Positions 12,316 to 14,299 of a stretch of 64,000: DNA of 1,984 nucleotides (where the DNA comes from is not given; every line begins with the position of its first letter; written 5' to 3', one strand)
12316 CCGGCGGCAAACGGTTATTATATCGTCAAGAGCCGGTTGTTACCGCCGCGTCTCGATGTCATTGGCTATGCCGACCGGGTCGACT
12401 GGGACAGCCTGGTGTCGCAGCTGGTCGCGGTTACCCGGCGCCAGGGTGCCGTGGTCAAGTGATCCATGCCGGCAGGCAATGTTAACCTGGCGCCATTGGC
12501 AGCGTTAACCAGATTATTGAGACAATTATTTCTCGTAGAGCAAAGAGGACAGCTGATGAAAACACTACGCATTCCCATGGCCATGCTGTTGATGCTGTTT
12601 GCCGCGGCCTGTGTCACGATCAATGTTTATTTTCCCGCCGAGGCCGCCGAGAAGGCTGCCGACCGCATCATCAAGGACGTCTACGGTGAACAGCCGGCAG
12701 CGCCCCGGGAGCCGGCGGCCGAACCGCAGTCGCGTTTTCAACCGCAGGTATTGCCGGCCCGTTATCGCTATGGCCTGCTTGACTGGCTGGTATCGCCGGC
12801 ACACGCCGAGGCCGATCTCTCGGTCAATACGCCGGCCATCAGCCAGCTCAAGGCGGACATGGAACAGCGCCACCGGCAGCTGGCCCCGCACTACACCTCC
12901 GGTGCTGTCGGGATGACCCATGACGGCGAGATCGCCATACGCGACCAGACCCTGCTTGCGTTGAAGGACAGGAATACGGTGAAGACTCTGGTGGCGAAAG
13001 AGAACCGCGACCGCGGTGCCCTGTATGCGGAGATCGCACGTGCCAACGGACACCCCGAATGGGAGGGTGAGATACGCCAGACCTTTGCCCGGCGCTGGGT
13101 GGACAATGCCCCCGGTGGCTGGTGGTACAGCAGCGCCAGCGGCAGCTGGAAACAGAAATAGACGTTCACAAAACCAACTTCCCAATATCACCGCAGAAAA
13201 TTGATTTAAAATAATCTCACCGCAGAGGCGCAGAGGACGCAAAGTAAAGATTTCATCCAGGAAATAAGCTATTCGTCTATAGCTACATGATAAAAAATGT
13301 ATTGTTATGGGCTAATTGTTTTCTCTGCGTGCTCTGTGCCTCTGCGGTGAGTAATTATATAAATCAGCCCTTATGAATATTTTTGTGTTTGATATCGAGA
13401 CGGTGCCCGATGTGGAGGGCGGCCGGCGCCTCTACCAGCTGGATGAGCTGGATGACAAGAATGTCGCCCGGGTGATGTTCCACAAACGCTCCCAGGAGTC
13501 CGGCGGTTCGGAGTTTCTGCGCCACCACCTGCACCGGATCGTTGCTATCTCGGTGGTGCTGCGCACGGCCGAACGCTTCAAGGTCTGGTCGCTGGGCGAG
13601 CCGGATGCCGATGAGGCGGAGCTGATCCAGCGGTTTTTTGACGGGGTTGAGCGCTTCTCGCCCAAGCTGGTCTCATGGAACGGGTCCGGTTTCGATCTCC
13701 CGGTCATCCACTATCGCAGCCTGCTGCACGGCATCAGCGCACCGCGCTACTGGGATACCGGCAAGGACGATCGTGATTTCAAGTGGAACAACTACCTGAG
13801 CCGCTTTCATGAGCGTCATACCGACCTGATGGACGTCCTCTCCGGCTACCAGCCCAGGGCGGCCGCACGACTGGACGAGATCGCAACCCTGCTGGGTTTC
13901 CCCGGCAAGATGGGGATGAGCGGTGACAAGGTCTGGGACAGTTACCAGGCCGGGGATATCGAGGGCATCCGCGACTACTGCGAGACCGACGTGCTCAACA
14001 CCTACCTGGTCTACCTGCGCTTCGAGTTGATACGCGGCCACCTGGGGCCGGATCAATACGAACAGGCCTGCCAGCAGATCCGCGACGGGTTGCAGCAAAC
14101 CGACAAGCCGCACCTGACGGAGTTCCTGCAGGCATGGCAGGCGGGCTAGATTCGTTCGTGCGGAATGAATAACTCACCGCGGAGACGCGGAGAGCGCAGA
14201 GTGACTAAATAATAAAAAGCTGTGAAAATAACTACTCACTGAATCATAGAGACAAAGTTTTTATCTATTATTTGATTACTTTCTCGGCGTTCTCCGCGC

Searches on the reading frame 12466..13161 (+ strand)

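Call 11: search_protein_families(library=pfam, proteins=[window:12466-13161:+])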
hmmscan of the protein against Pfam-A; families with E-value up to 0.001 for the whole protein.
window:12466-13161:+ (231 aa): 1 family
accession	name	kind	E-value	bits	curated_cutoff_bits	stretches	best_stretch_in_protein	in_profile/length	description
PF07027.17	DUF1318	-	2.5e-21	76.5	27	1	133-231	2-92/92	Protein of unknown function (DUF1318)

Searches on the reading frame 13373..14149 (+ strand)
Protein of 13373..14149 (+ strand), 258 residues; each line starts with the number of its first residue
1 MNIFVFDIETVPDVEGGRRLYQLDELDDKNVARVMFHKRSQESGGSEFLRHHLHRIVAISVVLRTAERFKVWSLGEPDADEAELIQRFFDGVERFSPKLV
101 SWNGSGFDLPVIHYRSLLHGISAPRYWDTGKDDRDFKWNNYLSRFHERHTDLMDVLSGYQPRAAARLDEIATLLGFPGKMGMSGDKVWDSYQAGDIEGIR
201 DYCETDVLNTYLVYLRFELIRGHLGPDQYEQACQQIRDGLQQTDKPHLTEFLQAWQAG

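Call 11: search_protein_families(library=pfam, proteins=[window:13373-14149:+])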
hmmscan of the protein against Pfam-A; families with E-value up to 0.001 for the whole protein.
window:13373-14149:+ (258 aa): 3 families
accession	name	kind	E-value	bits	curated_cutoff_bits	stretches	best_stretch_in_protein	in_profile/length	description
PF10108.15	DNA_pol_B_exo2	-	9.3e-99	329.8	24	1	46-255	1-213/213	Predicted 3'-5' exonuclease related to the exonuclease domain of PolB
PF13482.12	RNase_H_2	-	1.8e-10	41.5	22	1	51-214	12-161/165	RNase_H superfamily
PF03104.25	DNA_pol_B_exo1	-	0.00011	22.2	23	1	79-116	141-179/242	DNA polymerase family B, exonuclease domain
